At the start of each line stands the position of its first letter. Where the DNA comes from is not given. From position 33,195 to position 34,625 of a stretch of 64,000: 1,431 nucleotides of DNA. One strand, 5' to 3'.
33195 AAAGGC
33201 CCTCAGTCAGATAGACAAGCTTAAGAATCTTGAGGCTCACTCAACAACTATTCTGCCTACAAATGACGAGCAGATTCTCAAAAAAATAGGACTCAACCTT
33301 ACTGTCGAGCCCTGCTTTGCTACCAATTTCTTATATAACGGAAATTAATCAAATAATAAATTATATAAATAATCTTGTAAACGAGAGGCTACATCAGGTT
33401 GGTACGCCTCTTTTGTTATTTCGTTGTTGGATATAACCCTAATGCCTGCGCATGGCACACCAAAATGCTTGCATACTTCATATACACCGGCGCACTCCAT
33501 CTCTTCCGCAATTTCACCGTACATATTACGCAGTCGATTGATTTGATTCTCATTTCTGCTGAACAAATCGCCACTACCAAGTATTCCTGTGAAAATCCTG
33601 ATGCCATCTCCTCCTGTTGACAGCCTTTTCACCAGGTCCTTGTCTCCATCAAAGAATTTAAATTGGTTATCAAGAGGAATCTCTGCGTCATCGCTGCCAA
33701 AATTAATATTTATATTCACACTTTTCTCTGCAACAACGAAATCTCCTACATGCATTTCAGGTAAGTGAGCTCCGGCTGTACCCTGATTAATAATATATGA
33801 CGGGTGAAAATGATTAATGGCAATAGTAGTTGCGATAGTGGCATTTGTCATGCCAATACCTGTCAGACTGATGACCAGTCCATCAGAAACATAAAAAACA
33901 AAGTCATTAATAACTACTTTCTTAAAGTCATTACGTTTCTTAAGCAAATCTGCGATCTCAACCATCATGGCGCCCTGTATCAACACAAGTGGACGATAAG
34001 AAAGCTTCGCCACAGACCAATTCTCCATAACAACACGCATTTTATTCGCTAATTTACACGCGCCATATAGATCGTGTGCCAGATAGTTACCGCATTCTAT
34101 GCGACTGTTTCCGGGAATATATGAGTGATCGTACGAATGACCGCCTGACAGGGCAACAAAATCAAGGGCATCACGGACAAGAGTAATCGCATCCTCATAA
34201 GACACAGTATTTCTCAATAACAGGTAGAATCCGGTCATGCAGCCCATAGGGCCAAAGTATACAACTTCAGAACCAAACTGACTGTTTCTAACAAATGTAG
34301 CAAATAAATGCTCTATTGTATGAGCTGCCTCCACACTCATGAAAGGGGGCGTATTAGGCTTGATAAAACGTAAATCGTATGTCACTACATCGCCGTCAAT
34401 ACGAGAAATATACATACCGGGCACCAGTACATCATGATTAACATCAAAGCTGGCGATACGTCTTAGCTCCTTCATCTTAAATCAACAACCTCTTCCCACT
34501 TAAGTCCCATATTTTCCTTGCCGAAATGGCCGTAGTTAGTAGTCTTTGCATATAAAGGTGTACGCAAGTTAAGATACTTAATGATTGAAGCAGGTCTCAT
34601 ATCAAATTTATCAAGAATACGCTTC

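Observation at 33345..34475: Single-polypeptide LuxS::Pfs (MtnN) fusion covering two consecutive steps of the activated methyl cycle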

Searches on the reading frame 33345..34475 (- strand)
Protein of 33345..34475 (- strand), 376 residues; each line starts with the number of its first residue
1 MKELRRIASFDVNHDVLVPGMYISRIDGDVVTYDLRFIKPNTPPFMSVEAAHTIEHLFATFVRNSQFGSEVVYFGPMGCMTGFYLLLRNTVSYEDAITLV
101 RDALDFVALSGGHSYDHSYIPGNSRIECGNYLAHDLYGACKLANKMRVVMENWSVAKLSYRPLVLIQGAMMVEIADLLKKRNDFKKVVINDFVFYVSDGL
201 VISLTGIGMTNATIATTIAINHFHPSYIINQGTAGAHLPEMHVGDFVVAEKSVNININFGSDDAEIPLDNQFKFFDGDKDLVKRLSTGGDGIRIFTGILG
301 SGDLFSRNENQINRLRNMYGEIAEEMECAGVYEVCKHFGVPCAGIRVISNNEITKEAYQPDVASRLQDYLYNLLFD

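Call 3: search_protein_families(library=pfam, proteins=[window:33345-34475:-], max_evalue=0.01)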
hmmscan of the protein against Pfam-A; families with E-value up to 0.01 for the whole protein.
window:33345-34475:- (376 aa): 2 families
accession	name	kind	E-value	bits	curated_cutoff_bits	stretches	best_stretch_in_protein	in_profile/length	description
PF02664.20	LuxS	-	2.9e-43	147.7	27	1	6-147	1-145/154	S-Ribosylhomocysteinase (LuxS)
PF01048.26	PNP_UDP_1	-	2.7e-33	115.8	25.1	1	165-352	3-202/233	Phosphorylase superfamily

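Call 4: search_protein_families(library=ncbifam, proteins=[window:33345-34475:-], max_evalue=0.01)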
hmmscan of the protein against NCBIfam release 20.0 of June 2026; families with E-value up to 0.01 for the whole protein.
window:33345-34475:- (376 aa): 25 families
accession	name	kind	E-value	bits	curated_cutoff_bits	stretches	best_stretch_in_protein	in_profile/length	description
NF002604.0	PRK02260.1-4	equivalog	7.5e-43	146.2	158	1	5-161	4-158/161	S-ribosylhomocysteine lyase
NF004079.0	PRK05584.1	equivalog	2.5e-29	102.4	169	1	166-351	5-199/232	5'-methylthioadenosine/adenosylhomocysteine nucleosidase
TIGR03664.1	fut_nucase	equivalog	2.7e-23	82.9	124.7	1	165-350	2-201/228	futalosine hydrolase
NF002606.0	PRK02260.2-4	equivalog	1.5e-22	79.9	208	1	20-145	23-138/153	S-ribosylhomocysteine lyase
TIGR01704.1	MTA_SAH-Nsdase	equivalog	1.1e-19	70.9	73.8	1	166-350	4-197/229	5'-methylthioadenosine/S-adenosylhomocysteine nucleosidase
NF002602.0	PRK02260.1-2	equivalog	3.3e-18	66.1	197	1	27-146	29-146/171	S-ribosylhomocysteine lyase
NF002609.0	PRK02260.3-2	equivalog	6.1e-18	65.3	275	1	7-146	4-143/158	S-ribosylhomocysteine lyase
NF002605.0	PRK02260.2-3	equivalog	8.3e-16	58.2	306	1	26-145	35-148/164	S-ribosylhomocysteine lyase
NF011286.0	PRK14697.1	equivalog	2.5e-15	56.7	260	1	166-351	6-196/233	bifunctional 5'-methylthioadenosine/S-adenosylhomocysteine nucleosidase/phosphatase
NF002608.0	PRK02260.3-1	equivalog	4.9e-15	55.8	272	1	28-145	30-141/158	S-ribosylhomocysteine lyase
NF005213.0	PRK06698.1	equivalog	1.4e-14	53.8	768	1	166-351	6-196/459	bifunctional 5'-methylthioadenosine/S-adenosylhomocysteine nucleosidase/phosphatase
NF002603.0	PRK02260.1-3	equivalog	1.9e-14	53.9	267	1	25-144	28-142/157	S-ribosylhomocysteine lyase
NF002607.0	PRK02260.2-5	equivalog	2.5e-14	53.4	290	1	26-144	25-143/160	S-ribosylhomocysteine lyase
NF002610.0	PRK02260.3-3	equivalog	2.2e-13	50.7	307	1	27-144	29-140/157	S-ribosylhomocysteine lyase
NF002611.0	PRK02260.3-4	equivalog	3.9e-13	49.4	277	1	28-144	33-141/158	S-ribosylhomocysteine lyase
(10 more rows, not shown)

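Call 5: find_homologous_proteins(query=window:33345-34475:-, max_evalue=0.00001)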
Query window:33345-34475:- (376 aa): 539 proteins with E <= 0.00001 among 3299 candidates; the best 120 are listed.
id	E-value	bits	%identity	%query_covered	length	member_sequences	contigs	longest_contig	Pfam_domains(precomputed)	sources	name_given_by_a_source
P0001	2.0e-253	858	100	100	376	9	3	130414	PF02664.21,PF01048.27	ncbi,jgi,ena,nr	ncbi:MAG: hypothetical protein E7385_02650 [Ruminococcaceae bacterium]|nr:hypothetical protein [Osci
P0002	4.7e-223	758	87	100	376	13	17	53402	PF02664.21,PF01048.27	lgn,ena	-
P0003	5.4e-168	577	69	100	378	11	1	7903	PF02664.21,PF01048.27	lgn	-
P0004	2.4e-125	437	83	61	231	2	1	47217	PF01048.27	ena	-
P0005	1.7e-65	240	41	95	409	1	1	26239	PF02664.21,PF01048.27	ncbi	-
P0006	6.1e-64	235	47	42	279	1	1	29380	PF02664.21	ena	-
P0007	6.8e-58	215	49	42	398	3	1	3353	PF02664.21,PF01048.27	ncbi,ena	-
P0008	2.1e-54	203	49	42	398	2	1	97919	PF02664.21,PF01048.27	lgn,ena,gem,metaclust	metaclust:\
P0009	8.7e-51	191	34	98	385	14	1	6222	PF02664.21,PF01048.27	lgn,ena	-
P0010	2.4e-50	190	36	93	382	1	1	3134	PF02664.21,PF01048.27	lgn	-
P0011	2.1e-49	187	56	43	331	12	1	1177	PF02664.21,PF01661.28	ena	-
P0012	2.4e-49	187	35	93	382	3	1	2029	PF02664.21,PF01048.27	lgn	-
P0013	7.8e-48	182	47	42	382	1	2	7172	PF02664.21,PF01048.27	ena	-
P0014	9.8e-48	181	34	98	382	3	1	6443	PF02664.21,PF01048.27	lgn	-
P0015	1.2e-46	178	57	42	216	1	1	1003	PF02664.21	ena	-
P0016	1.2e-46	178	56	42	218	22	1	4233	PF02664.21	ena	-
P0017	3.4e-46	176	48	37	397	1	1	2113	PF02664.21,PF01048.27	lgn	-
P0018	4.2e-46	176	34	93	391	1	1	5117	PF02664.21,PF01048.27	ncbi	-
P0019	2.6e-44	170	54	42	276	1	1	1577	PF02664.21,PF00383.30,PF14437.13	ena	-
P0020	1.3e-43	168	55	42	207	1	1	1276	PF02664.21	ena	-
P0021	2.1e-43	167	54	34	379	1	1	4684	PF02664.21,PF01048.27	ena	-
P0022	1.2e-42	165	53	42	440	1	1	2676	PF02664.21,PF00849.28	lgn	-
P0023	1.6e-42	164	54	43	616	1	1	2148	PF02664.21,PF01554.24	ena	-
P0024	1.8e-42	164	51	42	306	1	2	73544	PF02664.21,PF00383.30,PF14437.13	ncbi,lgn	-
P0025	2.1e-42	164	54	42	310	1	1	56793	PF02664.21,PF00383.30,PF14437.13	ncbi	-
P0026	3.0e-42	163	52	42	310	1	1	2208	PF02664.21,PF00383.30,PF14437.13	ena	-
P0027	3.0e-42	163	52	42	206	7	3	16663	PF02664.21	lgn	-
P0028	4.0e-42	163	44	42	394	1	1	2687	PF02664.21,PF01048.27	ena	-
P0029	4.0e-42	163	52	42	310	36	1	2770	PF02664.21,PF00383.30,PF14437.13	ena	-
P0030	4.2e-42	163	51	42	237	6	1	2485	PF02664.21,PF00383.30,PF14437.13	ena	-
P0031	4.2e-42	163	52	42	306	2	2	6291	PF02664.21,PF00383.30,PF14437.13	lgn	-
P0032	4.4e-42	163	51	42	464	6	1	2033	PF02664.21,PF00849.28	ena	-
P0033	5.7e-42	162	58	35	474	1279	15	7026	PF02664.21,PF01183.27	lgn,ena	-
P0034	6.8e-42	162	51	42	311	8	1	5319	PF02664.21,PF00383.30,PF14437.13,PF14439.13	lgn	-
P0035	1.0e-41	162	52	42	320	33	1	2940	PF02664.21,PF00383.30,PF14437.13,PF14439.13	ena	-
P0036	1.2e-41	161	53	42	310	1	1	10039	PF02664.21,PF00383.30,PF14437.13,PF14439.13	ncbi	-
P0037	1.2e-41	161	53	42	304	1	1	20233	PF02664.21,PF00383.30,PF14437.13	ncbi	-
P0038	1.3e-41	161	53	42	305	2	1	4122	PF02664.21,PF00383.30,PF14437.13,PF14439.13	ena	-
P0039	1.3e-41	161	54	42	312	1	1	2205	PF02664.21,PF00383.30,PF14437.13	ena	-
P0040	2.1e-41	161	52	42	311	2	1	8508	PF02664.21,PF00383.30,PF14437.13,PF14439.13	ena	-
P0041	2.4e-41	160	52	42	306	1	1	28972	PF02664.21,PF00383.30,PF14437.13,PF14439.13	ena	-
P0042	2.7e-41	160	54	41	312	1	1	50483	PF02664.21,PF00383.30,PF14437.13,PF14439.13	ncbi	-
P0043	2.9e-41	160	52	42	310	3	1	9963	PF02664.21,PF00383.30,PF14437.13,PF14439.13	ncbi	-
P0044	3.0e-41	160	52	38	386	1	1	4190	PF02664.21,PF01048.27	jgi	jgi:S-ribosylhomocysteine lyase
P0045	3.1e-41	160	53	42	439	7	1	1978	PF02664.21,PF00849.28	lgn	-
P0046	3.4e-41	160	50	42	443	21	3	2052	PF02664.21,PF00849.28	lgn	-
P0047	3.5e-41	160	53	44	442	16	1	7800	PF02664.21,PF00849.28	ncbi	-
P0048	4.1e-41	160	53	42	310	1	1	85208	PF02664.21,PF00383.30,PF14437.13,PF14439.13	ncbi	-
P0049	5.7e-41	159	50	42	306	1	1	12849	PF02664.21,PF00383.30,PF14437.13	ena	-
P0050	6.0e-41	159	54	42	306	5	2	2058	PF02664.21,PF00383.30,PF14437.13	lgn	-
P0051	6.4e-41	159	53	42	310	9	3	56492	PF02664.21,PF00383.30,PF14437.13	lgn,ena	-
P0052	7.5e-41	159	52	42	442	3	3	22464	PF02664.21,PF00849.28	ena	-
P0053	7.6e-41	159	52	42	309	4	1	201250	PF02664.21,PF00383.30,PF14437.13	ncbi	-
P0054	8.0e-41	159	51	42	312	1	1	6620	PF02664.21,PF00383.30,PF14437.13,PF14439.13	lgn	-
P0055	9.6e-41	158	50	42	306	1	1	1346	PF02664.21,PF00383.30,PF14437.13,PF14439.13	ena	-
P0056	1.0e-40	158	50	42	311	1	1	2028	PF02664.21,PF00383.30,PF14437.13,PF14439.13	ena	-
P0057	1.0e-40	158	52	42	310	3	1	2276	PF02664.21,PF00383.30,PF14437.13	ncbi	-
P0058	1.1e-40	158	50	42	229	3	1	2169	PF02664.21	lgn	-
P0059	1.2e-40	158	52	42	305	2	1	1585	PF02664.21,PF00383.30,PF14437.13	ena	-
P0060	1.3e-40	158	51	42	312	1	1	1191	PF02664.21,PF00383.30,PF14437.13,PF14439.13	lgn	-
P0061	1.3e-40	158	50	42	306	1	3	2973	PF02664.21,PF00383.30,PF14437.13,PF14439.13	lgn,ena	-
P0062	1.3e-40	158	51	42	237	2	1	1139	PF02664.21,PF00383.30,PF14437.13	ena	-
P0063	1.4e-40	158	50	42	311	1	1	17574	PF02664.21,PF00383.30,PF14437.13,PF14439.13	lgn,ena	-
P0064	1.4e-40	158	50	42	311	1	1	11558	PF02664.21,PF00383.30,PF14437.13,PF14439.13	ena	-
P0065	1.4e-40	158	50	42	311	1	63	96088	PF02664.21,PF00383.30,PF14437.13,PF14439.13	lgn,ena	-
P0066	1.4e-40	158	50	42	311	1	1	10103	PF02664.21,PF00383.30,PF14437.13,PF14439.13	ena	-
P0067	1.4e-40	158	50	42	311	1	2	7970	PF02664.21,PF00383.30,PF14437.13,PF14439.13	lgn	-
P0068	1.4e-40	158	50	42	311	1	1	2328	PF02664.21,PF00383.30,PF14437.13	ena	-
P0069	1.4e-40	158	52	42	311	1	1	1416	PF02664.21,PF00383.30,PF14437.13,PF14439.13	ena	-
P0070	1.5e-40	158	52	42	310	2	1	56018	PF02664.21,PF00383.30,PF14437.13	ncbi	-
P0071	1.5e-40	158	50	42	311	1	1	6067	PF02664.21,PF00383.30,PF14437.13,PF14439.13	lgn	-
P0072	1.5e-40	158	50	42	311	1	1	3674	PF02664.21,PF00383.30,PF14437.13,PF14439.13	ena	-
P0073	1.5e-40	158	51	42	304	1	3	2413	PF02664.21,PF00383.30,PF14437.13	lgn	-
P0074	1.6e-40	158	51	42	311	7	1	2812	PF02664.21,PF00383.30,PF14437.13,PF14439.13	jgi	jgi:S-ribosylhomocysteine lyase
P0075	1.7e-40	158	52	42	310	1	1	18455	PF02664.21,PF00383.30,PF14437.13,PF14439.13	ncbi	-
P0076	1.7e-40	158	49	42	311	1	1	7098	PF02664.21,PF00383.30,PF14437.13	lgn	-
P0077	1.8e-40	157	51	42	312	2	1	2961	PF02664.21,PF00383.30,PF14437.13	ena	-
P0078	1.9e-40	157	49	42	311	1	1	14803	PF02664.21,PF00383.30,PF14437.13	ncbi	-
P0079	1.9e-40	157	57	37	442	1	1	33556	PF02664.21,PF00849.28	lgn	-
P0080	1.9e-40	157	51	42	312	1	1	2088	PF02664.21,PF00383.30,PF14437.13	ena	-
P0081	1.9e-40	157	52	43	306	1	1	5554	PF02664.21,PF00383.30,PF14437.13,PF14439.13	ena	-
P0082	2.1e-40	157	52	42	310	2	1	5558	PF02664.21,PF00383.30,PF14437.13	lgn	-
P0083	2.2e-40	157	51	42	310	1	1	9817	PF02664.21,PF00383.30,PF14437.13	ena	-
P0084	2.2e-40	157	50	42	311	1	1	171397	PF02664.21,PF00383.30,PF14437.13,PF14439.13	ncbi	-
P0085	2.2e-40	157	50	43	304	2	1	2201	PF02664.21,PF00383.30,PF14437.13,PF14439.13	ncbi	-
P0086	2.5e-40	157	51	42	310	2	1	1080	PF02664.21,PF00383.30,PF14437.13,PF14439.13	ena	-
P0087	2.6e-40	157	50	42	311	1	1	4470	PF02664.21,PF00383.30,PF14437.13,PF14439.13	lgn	-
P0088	2.7e-40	157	50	42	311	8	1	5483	PF02664.21,PF00383.30,PF14437.13,PF14439.13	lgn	-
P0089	2.8e-40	157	53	42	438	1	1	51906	PF02664.21,PF00849.28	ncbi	-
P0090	3.0e-40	157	50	42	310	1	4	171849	PF02664.21,PF00383.30,PF14437.13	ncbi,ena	-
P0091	3.1e-40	157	51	42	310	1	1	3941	PF02664.21,PF00383.30,PF14437.13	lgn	-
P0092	3.1e-40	157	51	42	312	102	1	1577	PF02664.21,PF00383.30,PF14437.13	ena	-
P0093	3.2e-40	157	52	42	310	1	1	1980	PF02664.21,PF00383.30,PF14437.13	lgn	-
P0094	3.4e-40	157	51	42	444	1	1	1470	PF02664.21,PF00849.28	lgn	-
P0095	3.4e-40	157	50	42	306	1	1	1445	PF02664.21,PF00383.30,PF14437.13,PF14439.13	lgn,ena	-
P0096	3.6e-40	156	50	42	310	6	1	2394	PF02664.21,PF00383.30,PF14437.13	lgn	-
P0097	3.8e-40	156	50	42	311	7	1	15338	PF02664.21,PF00383.30,PF14437.13,PF14439.13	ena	-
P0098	3.8e-40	156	52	42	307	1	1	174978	PF02664.21,PF00383.30,PF14437.13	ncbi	-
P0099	3.9e-40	156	50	42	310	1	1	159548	PF02664.21,PF00383.30,PF14437.13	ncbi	-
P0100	4.1e-40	156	52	42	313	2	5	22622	PF02664.21,PF00383.30,PF14437.13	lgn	-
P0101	4.6e-40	156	50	42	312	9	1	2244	PF02664.21,PF00383.30,PF14437.13,PF14439.13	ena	-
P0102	4.6e-40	156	52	42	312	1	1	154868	PF02664.21,PF00383.30,PF14437.13,PF14439.13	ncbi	-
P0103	4.8e-40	156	50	42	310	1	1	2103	PF02664.21,PF00383.30,PF14437.13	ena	-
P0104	4.9e-40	156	50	42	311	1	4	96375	PF02664.21,PF00383.30,PF14437.13,PF14439.13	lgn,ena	-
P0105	4.9e-40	156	50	42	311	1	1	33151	PF02664.21,PF00383.30,PF14437.13,PF14439.13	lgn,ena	-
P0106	5.0e-40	156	50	42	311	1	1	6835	PF02664.21,PF00383.30,PF14437.13,PF14439.13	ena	-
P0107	5.0e-40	156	51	42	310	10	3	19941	PF02664.21,PF00383.30,PF14437.13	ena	-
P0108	5.0e-40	156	51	42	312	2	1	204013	PF02664.21,PF00383.30,PF14437.13,PF14439.13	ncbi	-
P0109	5.2e-40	156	52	42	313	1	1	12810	PF02664.21,PF00383.30,PF14437.13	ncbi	-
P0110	5.2e-40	156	50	42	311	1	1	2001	PF02664.21,PF00383.30,PF14437.13,PF14439.13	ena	-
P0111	5.6e-40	156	51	41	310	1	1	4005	PF02664.21,PF00383.30,PF14437.13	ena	-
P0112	5.7e-40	156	51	43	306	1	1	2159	PF02664.21,PF00383.30,PF14437.13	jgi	jgi:tRNA(Arg) A34 adenosine deaminase TadA/S-ribosylhomocysteine lyase LuxS involved in autoinducer 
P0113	5.8e-40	156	52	42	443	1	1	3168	PF02664.21,PF00849.28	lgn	-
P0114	6.1e-40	156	50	42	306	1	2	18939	PF02664.21,PF00383.30,PF14437.13,PF14439.13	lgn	-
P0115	6.2e-40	156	49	42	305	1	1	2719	PF02664.21,PF00383.30,PF14437.13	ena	-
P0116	6.4e-40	156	51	42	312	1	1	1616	PF02664.21,PF00383.30,PF14437.13,PF14439.13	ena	-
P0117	6.5e-40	156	51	42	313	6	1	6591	PF02664.21,PF00383.30,PF14437.13,PF14439.13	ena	-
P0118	6.6e-40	156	52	42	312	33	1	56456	PF02664.21,PF00383.30,PF14437.13,PF14439.13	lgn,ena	-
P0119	6.7e-40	156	50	42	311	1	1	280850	PF02664.21,PF00383.30,PF14437.13,PF14439.13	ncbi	-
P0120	6.7e-40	156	50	42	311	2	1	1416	PF02664.21,PF00383.30,PF14437.13,PF14439.13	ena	-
